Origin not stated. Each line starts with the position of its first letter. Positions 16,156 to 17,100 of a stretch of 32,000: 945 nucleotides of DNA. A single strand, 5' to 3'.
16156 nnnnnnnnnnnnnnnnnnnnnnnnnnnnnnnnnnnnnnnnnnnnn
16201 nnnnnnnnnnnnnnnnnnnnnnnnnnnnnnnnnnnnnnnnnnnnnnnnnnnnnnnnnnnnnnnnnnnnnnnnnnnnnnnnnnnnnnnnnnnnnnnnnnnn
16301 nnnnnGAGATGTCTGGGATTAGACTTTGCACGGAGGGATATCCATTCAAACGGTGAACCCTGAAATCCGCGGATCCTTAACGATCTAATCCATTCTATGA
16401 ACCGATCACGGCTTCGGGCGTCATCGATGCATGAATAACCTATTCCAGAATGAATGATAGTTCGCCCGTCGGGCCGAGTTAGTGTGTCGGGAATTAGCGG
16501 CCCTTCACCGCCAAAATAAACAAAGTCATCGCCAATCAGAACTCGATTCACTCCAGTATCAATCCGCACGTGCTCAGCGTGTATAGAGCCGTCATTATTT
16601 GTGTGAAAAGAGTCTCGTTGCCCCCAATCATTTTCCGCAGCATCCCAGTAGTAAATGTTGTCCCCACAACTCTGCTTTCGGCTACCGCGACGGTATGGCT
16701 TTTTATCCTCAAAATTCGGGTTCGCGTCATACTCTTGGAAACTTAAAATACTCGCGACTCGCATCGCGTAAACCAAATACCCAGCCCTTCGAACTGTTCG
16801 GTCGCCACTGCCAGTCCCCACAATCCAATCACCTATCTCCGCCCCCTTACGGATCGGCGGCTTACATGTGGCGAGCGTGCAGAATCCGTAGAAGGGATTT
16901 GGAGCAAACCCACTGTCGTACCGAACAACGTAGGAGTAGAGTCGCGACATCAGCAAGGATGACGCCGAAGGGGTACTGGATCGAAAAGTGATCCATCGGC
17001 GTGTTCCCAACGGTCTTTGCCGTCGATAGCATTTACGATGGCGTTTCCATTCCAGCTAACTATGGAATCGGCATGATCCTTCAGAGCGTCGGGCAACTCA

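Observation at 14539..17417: Overlapped four-gene cassette (TIR-like, Nmad2-like, MazG-like, UDG-like): candidate undescribed nucleotide-centred defence system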

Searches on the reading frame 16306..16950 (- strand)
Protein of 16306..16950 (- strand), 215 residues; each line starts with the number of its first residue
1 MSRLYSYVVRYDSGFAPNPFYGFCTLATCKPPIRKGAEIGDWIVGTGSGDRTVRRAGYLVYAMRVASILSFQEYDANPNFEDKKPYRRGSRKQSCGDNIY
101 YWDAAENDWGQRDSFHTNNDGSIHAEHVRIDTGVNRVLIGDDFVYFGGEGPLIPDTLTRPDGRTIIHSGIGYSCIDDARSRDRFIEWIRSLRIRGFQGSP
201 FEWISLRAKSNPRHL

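Call 3: search_protein_families(library=pfam, proteins=[window:16306-16950:-], max_evalue=0.1)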
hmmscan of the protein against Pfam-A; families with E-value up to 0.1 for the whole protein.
seq(215 aa): 1 family
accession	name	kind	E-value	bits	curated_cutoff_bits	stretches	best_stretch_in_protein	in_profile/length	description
PF18753.6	Nmad2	-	3.9e-69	232.6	26.1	1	1-204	1-197/200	Nucleotide modification associated domain 2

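Call 4: search_protein_families(library=padloc, proteins=[window:16306-16950:-], max_evalue=0.1)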
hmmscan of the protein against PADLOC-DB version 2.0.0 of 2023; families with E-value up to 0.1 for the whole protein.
seq(215 aa): 0 families

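Call 5: search_protein_families(library=ncbifam, proteins=[window:16306-16950:-], max_evalue=0.1)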
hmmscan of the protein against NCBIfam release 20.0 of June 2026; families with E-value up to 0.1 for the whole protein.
seq(215 aa): 0 families

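Call 9: find_homologous_proteins(query=window:16306-16950:-)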
Query seq(215 aa) (215 aa): 7926 proteins with E <= 0.001 among 8000 candidates; the best 120 are listed.
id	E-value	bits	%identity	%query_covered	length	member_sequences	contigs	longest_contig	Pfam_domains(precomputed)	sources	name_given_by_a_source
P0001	8.6e-148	508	100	100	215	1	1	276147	PF18753.7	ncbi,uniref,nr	ncbi:hypothetical protein [Nevskia soli]|uniref:Nmad2 family putative nucleotide modification protei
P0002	1.3e-102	360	69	98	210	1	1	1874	PF18753.7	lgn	-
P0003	3.7e-102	359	70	99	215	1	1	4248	PF18753.7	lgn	-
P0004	5.5e-95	335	65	98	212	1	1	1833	PF18753.7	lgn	-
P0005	4.3e-93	329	68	96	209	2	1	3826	PF18753.7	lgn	-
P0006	1.2e-91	324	67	97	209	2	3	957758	PF18753.7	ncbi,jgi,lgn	jgi:hypothetical protein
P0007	4.3e-91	322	66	97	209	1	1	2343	PF18753.7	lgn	-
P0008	5.0e-91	322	63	97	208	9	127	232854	PF18753.7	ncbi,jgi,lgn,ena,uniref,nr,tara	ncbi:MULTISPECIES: hypothetical protein [Spongiibacter]|uniref:Nmad2 family putative nucleotide modi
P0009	4.4e-90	319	64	97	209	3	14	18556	PF18753.7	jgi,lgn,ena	jgi:hypothetical protein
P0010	4.6e-90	319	67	97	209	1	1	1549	PF18753.7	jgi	-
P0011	8.2e-90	318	67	97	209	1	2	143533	PF18753.7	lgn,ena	-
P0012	9.5e-90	318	67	97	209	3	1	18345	PF18753.7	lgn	-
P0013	2.3e-89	317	65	96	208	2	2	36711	PF18753.7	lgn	-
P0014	2.8e-89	316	63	97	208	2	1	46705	PF18753.7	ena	-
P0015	4.8e-89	316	67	97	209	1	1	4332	PF18753.7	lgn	-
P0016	4.9e-89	316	63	97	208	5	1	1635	PF18753.7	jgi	jgi:hypothetical protein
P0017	7.1e-89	315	66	96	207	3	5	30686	PF18753.7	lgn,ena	-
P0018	1.5e-88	314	66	95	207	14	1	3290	PF18753.7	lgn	-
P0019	1.5e-88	314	66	97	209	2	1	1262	PF18753.7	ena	-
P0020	1.8e-88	314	64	95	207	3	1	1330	PF18753.7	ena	-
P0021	4.3e-88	313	65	96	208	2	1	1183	PF18753.7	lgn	-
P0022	4.3e-88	312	64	96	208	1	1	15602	PF18753.7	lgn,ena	-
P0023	5.4e-88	312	65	95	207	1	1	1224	PF18753.7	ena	-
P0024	5.5e-88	312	62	96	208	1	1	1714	PF18753.7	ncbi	-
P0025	7.3e-88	312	66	96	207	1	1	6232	PF18753.7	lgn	-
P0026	7.3e-88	312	65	96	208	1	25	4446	PF18753.7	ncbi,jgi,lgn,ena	jgi:hypothetical protein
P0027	1.3e-87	311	66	96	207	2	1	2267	PF18753.7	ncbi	-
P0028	1.6e-87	311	62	98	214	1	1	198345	PF18753.7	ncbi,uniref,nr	ncbi:hypothetical protein [Rhizobium tubonense]|uniref:Nucleotide modification associated domain-con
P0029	2.2e-87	310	60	97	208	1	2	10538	PF18753.7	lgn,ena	-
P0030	2.4e-87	310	65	96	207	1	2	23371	PF18753.7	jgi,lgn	jgi:hypothetical protein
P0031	2.7e-87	310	63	97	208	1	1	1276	PF18753.7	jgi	jgi:hypothetical protein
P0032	3.5e-87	309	64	95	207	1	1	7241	PF18753.7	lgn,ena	-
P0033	4.2e-87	309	64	96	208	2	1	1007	PF18753.7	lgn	-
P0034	4.7e-87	309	63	96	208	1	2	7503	PF18753.7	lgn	-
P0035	5.7e-87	309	62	96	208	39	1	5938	PF18753.7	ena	-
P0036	6.2e-87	309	62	97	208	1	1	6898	PF18753.7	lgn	-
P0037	6.3e-87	309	63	96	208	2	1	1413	PF18753.7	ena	-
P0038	6.5e-87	309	66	95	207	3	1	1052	PF18753.7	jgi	-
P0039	7.4e-87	308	64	96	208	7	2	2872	PF18753.7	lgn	-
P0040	7.4e-87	308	62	97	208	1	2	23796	PF18753.7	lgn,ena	-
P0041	8.1e-87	308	66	97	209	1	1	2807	PF18753.7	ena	-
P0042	8.7e-87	308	65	97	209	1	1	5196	PF18753.7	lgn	-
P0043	9.9e-87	308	62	97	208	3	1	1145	PF18753.7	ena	-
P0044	1.3e-86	308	62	96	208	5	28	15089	PF18753.7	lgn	-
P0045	1.3e-86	308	64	95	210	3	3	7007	PF18753.7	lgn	-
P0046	1.4e-86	308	64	96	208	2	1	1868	PF18753.7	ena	-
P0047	1.6e-86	307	64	95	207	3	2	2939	PF18753.7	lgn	-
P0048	1.8e-86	307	63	96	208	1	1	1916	PF18753.7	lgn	-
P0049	2.1e-86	307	63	97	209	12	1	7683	PF18753.7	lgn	-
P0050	2.5e-86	307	62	97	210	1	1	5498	PF18753.7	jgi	-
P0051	2.6e-86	307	61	96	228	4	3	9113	PF18753.7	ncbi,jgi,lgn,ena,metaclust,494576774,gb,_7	metaclust:\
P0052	2.6e-86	307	64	97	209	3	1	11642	PF18753.7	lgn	-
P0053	2.7e-86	307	62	96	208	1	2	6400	PF18753.7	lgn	-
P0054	2.7e-86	307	64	96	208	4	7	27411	PF18753.7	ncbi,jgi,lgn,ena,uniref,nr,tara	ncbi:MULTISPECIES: hypothetical protein [unclassified Limnobacter]|uniref:Nmad2 family putative nucl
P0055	3.0e-86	306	64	95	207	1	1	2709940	PF18753.7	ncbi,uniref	ncbi:hypothetical protein ACTJIL_11750 [Luteimonas sp. 22616]|uniref:Nmad2 family putative nucleotid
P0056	3.2e-86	306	62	96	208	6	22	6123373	PF18753.7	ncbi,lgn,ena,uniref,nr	ncbi:hypothetical protein FA378_05140 [Pseudomonas aeruginosa]|uniref:Nmad2 family putative nucleoti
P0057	3.6e-86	306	63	96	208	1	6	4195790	PF18753.7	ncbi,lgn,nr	ncbi:hypothetical protein QF022_000451 [Vogesella perlucida]|nr:hypothetical protein [Vogesella perl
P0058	3.7e-86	306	62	96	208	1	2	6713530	PF18753.7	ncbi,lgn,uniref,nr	ncbi:hypothetical protein J0G10_13840 [Pseudomonas germanica]|uniref:Nucleotide modification associa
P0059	3.8e-86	306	62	96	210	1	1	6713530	PF18753.7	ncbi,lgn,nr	ncbi:Nmad2 family putative nucleotide modification protein [Pseudomonas germanica]|nr:hypothetical p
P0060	3.8e-86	306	64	96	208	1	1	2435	PF18753.7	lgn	-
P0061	4.5e-86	306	64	96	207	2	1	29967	PF18753.7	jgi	jgi:hypothetical protein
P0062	4.9e-86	306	64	96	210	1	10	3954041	PF18753.7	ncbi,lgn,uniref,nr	ncbi:hypothetical protein [Ralstonia pseudosolanacearum]|uniref:Nmad2 family putative nucleotide mod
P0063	5.2e-86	306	64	97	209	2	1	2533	PF18753.7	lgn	-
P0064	5.2e-86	306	63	97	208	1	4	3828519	PF18753.7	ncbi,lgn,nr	ncbi:hypothetical protein ACI2TT_25440 [Ralstonia nicotianae]|nr:hypothetical protein G7968_05455 [R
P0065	5.4e-86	306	62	96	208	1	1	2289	PF18753.7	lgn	-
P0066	5.5e-86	306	63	96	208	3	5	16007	PF18753.7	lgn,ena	-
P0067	6.9e-86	305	63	97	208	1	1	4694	PF18753.7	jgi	-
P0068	7.9e-86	305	62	96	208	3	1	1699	PF18753.7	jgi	jgi:hypothetical protein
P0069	9.1e-86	305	61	96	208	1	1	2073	PF18753.7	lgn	-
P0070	9.1e-86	305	66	97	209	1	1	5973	PF18753.7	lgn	-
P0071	9.7e-86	305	61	97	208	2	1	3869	PF18753.7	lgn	-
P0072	1.1e-85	305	65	95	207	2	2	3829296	PF18753.7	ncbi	ncbi:Nmad2 family putative nucleotide modification protein [Rhodanobacter sp. UC4436_H3]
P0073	1.1e-85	305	64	97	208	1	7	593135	PF18753.7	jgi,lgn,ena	-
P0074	1.2e-85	305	62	98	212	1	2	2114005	PF18753.7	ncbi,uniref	ncbi:hypothetical protein ACLIMP_22040 [Novosphingobium aerophilum]|uniref:Nmad2 family putative nuc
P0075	1.2e-85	305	62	96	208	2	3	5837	PF18753.7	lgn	-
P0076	1.3e-85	304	64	97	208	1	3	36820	PF18753.7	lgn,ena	-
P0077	1.3e-85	304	64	96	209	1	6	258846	PF18753.7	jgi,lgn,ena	jgi:hypothetical protein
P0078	1.3e-85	304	62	97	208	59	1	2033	PF18753.7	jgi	jgi:hypothetical protein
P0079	1.4e-85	304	62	96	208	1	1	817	PF18753.7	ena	-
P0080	1.5e-85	304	62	96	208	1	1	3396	PF18753.7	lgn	-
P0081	1.5e-85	304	61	97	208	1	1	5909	PF18753.7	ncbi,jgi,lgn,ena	-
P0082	1.7e-85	304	65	95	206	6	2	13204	PF18753.7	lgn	-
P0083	1.8e-85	304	65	95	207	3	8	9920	PF18753.7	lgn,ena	-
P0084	1.9e-85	304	63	97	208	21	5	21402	PF18753.7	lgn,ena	-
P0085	2.1e-85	304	61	96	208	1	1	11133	PF18753.7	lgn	-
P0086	2.6e-85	303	62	96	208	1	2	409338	PF18753.7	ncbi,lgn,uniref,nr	ncbi:hypothetical protein [Paraburkholderia terricola]|uniref:Nucleotide modification associated dom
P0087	2.8e-85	303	62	97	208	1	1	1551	PF18753.7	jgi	jgi:hypothetical protein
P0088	2.8e-85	303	62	96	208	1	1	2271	PF18753.7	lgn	-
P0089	2.8e-85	303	62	96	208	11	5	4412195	PF18753.7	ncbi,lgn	ncbi:Nmad2 family putative nucleotide modification protein [Stenotrophomonas sepilia]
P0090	2.9e-85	303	62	96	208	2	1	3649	PF18753.7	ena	-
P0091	3.5e-85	303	62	96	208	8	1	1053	PF18753.7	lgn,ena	-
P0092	3.7e-85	303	63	96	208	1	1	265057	PF18753.7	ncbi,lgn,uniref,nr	ncbi:hypothetical protein [Burkholderia multivorans]|uniref:Nmad2 family putative nucleotide modific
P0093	3.9e-85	303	63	96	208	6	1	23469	PF18753.7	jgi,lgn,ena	-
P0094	4.0e-85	303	63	96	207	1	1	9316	PF18753.7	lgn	-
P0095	4.1e-85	303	64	95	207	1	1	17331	PF18753.7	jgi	jgi:hypothetical protein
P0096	4.2e-85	303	62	96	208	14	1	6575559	PF18753.7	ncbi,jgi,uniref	ncbi:hypothetical protein [Pseudomonas lini]|jgi:hypothetical protein|uniref:Nmad2 family putative n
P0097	4.4e-85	303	60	97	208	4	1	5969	PF18753.7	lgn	-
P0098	4.6e-85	303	62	96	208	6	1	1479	PF18753.7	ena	-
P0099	5.3e-85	302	63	95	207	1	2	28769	PF18753.7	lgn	-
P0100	5.4e-85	302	63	96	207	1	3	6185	PF18753.7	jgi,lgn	jgi:hypothetical protein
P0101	6.0e-85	302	62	96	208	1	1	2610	PF18753.7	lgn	-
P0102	6.4e-85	302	62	96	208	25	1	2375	PF18753.7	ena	-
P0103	6.4e-85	302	62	96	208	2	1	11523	PF18753.7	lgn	-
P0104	6.6e-85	302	62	97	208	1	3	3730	PF18753.7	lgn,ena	-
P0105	9.0e-85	302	63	97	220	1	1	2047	PF18753.7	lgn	-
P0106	9.1e-85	302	61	96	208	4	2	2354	PF18753.7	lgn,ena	-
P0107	9.3e-85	302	63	95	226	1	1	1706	PF18753.7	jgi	jgi:hypothetical protein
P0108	9.5e-85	302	64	95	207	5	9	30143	PF18753.7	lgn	-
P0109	1.0e-84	301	61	96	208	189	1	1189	PF18753.7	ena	-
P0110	1.1e-84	301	63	97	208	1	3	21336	PF18753.7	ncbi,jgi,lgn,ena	jgi:hypothetical protein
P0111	1.2e-84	301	61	96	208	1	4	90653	PF18753.7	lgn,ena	-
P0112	1.2e-84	301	64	95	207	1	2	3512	PF18753.7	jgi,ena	jgi:hypothetical protein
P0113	1.3e-84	301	63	98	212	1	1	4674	PF18753.7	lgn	-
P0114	1.4e-84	301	62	97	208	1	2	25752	PF18753.7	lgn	-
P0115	1.5e-84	301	62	97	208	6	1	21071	PF18753.7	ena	-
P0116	1.6e-84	301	63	97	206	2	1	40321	PF18753.7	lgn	-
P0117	1.7e-84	301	60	98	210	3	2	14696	PF18753.7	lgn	-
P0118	1.7e-84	301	63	96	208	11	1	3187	PF18753.7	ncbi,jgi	jgi:hypothetical protein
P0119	1.7e-84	301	63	97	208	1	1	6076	PF18753.7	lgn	-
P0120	1.8e-84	301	65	96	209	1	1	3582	PF18753.7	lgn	-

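Call 25: find_related_loci(query=A1, collection=genome_contigs, flank=10000)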
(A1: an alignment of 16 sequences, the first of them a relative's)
Query A1 (215 aa) in genome_contigs; peptide patterns used: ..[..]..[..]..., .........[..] (x = any residue, [..] = any of these).
599 stretches matched a pattern (row limit reached: there are more); 585 encode a relative of the query (tblastn E <= 1e-3); the best 80 are kept; 80 distinct loci.
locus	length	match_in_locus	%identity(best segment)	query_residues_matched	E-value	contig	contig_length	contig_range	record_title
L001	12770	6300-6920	64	1-207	5e-89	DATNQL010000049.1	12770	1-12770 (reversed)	MAG TPA_asm: Stenomitos sp. isolate SMAG_U16506 k141_410162, whole genome shotgun sequence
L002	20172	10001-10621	63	1-207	2e-88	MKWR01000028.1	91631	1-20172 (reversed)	MAG: Lysobacterales bacterium 63-13 scnpilot_p_inoc_scaffold_659, whole genome shotgun sequence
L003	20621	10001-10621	63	1-207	2e-88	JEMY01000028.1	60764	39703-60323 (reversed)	MAG: Candidatus Accumulibacter regalis contig000028, whole genome shotgun sequence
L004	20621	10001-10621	63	1-207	2e-88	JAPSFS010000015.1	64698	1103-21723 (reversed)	MAG: Comamonadaceae bacterium isolate GA_gra76 NODE_625_length_64698_cov_77.222030, whole genome shotgun sequence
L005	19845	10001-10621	63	1-207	2e-88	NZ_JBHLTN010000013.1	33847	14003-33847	Ottowia pentelensis strain NCAIM B.02336 GCM70007083_47, whole genome shotgun sequence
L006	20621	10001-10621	62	1-207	3e-88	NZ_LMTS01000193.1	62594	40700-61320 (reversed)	Variovorax sp. WDL1 contig_934, whole genome shotgun sequence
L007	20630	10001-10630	62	4-213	2e-88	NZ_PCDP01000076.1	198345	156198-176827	Rhizobium tubonense strain CCBAU 85046 NODE_7_length_198345_cov_54.9134_ID_13, whole genome shotgun sequence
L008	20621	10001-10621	63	1-207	2e-88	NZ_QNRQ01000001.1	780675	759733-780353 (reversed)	Eoetvoesiella caeni strain DSM 25520 Ga0244558_101, whole genome shotgun sequence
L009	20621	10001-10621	62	1-207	2e-88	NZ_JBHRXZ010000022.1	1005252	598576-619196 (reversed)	Stutzerimonas tarimensis strain KCTC 42447 velvet_auto_83_22, whole genome shotgun sequence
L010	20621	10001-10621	62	1-207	3e-88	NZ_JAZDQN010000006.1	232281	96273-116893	Pseudomonas ulcerans strain 147P Seq6, whole genome shotgun sequence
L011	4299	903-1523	63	1-207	3e-88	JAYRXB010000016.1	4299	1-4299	MAG: Cyclobacteriaceae bacterium isolate EBPR_ori4bin.20 k141_10535, whole genome shotgun sequence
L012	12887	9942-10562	62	1-207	4e-88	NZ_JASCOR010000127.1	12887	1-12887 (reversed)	Stenotrophomonas sp. PS02298 NODE_127_length_12887_cov_10.750078, whole genome shotgun sequence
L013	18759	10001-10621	63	1-207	4e-88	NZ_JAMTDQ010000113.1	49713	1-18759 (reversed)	MAG: Accumulibacter sp. isolate SCELSE-3 NODE_837_length_49713_cov_201.875146, whole genome shotgun sequence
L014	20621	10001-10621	63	1-207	2e-87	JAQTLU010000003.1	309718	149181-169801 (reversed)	MAG: Gallionellaceae bacterium isolate STA_24 NODE_55_length_309718_cov_19.845299_Sandtown_A, whole genome shotgun seque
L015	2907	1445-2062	62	1-206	5e-89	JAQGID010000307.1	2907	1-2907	MAG: Rhodospirillales bacterium isolate RYN_450 scaffold_939072, whole genome shotgun sequence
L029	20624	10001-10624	59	1-208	4e-85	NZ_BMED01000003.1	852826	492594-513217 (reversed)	Undibacterium terreum strain CGMCC 1.10998 sequence03, whole genome shotgun sequence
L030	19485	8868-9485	63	3-208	4e-85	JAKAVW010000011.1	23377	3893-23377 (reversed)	MAG: Proteobacteria bacterium isolate YP4.bin20 NODE_3029_length_23377_cov_1.875183, whole genome shotgun sequence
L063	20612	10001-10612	60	4-207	9e-82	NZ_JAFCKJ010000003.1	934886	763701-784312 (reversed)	Bradyrhizobium canariense strain SZCCT0289 NODE_3, whole genome shotgun sequence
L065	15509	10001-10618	60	1-206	3e-81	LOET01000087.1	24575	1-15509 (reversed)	MAG: Sphingomonadales bacterium BRH_c3 BRHa_1003637, whole genome shotgun sequence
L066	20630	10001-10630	59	1-210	1e-80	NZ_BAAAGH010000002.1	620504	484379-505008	Brevundimonas olei strain JCM 16237 sequence02, whole genome shotgun sequence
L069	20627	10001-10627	58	1-209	3e-77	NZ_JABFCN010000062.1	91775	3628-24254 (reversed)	Rhizobium sophorae strain CCBAU 03386 platanus_K_25_97_62, whole genome shotgun sequence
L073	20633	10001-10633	51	1-211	4e-70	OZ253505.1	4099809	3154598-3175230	MAG: Hyphomonadaceae bacterium isolate 9fc9344b-af3e-46b5-b6b8-baadfcad2eed genome assembly, chromosome: 1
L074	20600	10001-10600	56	3-203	3e-69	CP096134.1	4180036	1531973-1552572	MAG: Hyphomonadaceae bacterium JAD_PAG50586_4 chromosome, complete genome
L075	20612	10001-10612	51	1-204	3e-68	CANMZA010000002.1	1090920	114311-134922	uncultured Erythrobacter sp. isolate 3-1133-3Z.fasta genome assembly, contig: NODE_2, whole genome shotgun sequence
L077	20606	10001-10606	54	3-204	1e-67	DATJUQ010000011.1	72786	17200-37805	MAG TPA_asm: Allosphingosinicella sp. isolate SMAG_U15050 k141_1312281, whole genome shotgun sequence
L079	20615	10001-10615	50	1-206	7e-67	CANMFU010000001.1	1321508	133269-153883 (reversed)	uncultured Roseovarius sp. isolate 3-2046-J.fasta genome assembly, contig: NODE_1, whole genome shotgun sequence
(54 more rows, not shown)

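Call 33: search_solved_structures(query=A2, max_evalue=10, show_alignments=1)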
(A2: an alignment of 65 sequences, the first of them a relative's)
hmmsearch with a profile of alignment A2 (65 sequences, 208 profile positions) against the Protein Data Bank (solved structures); distinct sequences matched with E-value up to 10: 3.
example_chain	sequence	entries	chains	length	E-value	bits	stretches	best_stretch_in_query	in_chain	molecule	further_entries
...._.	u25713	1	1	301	0.49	13.4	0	63-131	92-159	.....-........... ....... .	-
7lse_E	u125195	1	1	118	0.91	12.5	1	96-122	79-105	Envelope protein E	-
7lsf_E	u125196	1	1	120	0.96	12.4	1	96-122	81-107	Envelope protein E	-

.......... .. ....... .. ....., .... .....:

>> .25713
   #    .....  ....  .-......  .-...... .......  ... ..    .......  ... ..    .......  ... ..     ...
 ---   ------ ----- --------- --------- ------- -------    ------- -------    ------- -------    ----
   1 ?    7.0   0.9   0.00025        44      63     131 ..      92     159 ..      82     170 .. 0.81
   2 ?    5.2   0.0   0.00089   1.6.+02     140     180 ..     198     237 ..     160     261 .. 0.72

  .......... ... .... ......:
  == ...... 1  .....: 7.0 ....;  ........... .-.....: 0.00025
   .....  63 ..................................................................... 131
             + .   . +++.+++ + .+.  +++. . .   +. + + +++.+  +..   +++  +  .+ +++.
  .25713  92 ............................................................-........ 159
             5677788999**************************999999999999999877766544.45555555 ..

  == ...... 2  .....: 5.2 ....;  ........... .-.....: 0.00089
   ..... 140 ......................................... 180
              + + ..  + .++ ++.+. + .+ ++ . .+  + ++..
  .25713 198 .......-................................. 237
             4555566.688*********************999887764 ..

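Call 36: predict_structure(alignment_id=A2)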
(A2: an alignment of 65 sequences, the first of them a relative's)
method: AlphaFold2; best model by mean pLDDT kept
length: 215 residues; sequences in the alignment: 65
mean_pLDDT: 84.4   pTM: 0.83
mean pLDDT of the five models: 84.4, 84.1, 84.0, 83.2, 82.3
residues with pLDDT >= 90: 105; 70-90: 74; 50-70: 32; < 50: 4
segments of 3 or more residues with pLDDT < 50: 213-215
pLDDT, mean of each block of 10 residues (from residue 1): 90 61 84 95 92 89 95 87 60 67 90 82 88 92 89 94 90 94 97 89 66 46
secondary structure, 60 per line:
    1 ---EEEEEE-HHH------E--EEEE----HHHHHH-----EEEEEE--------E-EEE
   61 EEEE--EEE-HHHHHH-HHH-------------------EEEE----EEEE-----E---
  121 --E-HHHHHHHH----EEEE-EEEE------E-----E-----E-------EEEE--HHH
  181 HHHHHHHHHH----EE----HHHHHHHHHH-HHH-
elements in order: E4-9 E23-26 H31-36 E42-47 E58-64 E67-69 H71-76 E100-103 E108-111 H125-132 E137-140 E142-145 E172-175 H178-190 H201-210

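Call 41: search_protein_families(library=pfam, proteins=[L073:8778-9467:+, L077:8816-9496:+, L007:6623-9286:-, L063:6795-9377:-, L075:6845-9388:-, L069:4977-7574:-, L029:6539-8368:+, L079:8169-9491:-, L079:7316-8167:-, L074:8766-9449:-], max_evalue=0.01)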
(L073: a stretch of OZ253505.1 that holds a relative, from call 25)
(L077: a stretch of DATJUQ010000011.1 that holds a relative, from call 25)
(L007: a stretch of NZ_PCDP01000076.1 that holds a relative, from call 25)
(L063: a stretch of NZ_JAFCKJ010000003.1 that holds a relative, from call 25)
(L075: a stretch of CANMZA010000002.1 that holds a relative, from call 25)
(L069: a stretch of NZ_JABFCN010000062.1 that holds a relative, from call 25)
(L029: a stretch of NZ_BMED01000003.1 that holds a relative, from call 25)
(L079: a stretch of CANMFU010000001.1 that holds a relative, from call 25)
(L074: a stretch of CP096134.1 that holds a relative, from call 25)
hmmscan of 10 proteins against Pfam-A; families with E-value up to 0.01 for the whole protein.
L073:8778-9467:+ (229 aa): 1 family
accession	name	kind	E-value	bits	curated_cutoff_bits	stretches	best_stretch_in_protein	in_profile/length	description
PF14324.12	PINIT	-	0.0069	17.2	27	0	122-217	9-96/142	PINIT domain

L077:8816-9496:+ (226 aa): 0 families

L007:6623-9286:- (887 aa): 1 family
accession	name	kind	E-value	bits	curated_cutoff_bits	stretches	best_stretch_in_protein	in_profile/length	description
PF01734.28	Patatin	-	4.6e-05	24.1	27.7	1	245-388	1-117/191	Patatin-like phospholipase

L063:6795-9377:- (860 aa): 1 family
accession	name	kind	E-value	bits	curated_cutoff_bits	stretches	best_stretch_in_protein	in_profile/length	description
PF01734.28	Patatin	-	6.1e-06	27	27.7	1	225-295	1-69/191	Patatin-like phospholipase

L075:6845-9388:- (847 aa): 2 families
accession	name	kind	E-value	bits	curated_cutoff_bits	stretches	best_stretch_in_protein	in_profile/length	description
PF13676.11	TIR_2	-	1.1e-12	48.9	28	1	31-120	1-93/122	TIR domain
PF22251.1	PFF1_TM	-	0.0076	16.2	32.3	0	181-294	99-213/300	Vacuolar membrane protease, transmembrane domain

L069:4977-7574:- (865 aa): 1 family
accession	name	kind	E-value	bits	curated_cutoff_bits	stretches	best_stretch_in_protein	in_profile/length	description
PF01734.28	Patatin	-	3.5e-07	31.1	27.7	1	221-317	1-99/191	Patatin-like phospholipase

L029:6539-8368:+ (609 aa): 2 families
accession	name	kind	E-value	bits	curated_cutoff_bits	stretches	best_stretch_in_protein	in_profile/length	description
PF13476.12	AAA_23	-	5.6e-09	37.4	27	1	17-260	12-200/201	AAA domain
PF13555.12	AAA_29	-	0.0024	18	27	1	18-51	15-49/61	P-loop containing region of AAA domain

L079:8169-9491:- (440 aa): 2 families
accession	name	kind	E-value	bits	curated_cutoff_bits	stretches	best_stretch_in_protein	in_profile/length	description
PF13676.11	TIR_2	-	1.3e-05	26.1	28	1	207-289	1-76/122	TIR domain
PF01582.25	TIR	-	0.0054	17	21.3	1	221-288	12-80/179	TIR domain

L079:7316-8167:- (283 aa): 1 family
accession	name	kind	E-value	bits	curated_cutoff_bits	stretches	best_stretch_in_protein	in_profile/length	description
PF18163.6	LD_cluster2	-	3.1e-54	184.8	25.3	1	14-221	2-212/264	SLOG cluster2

L074:8766-9449:- (227 aa): 0 families
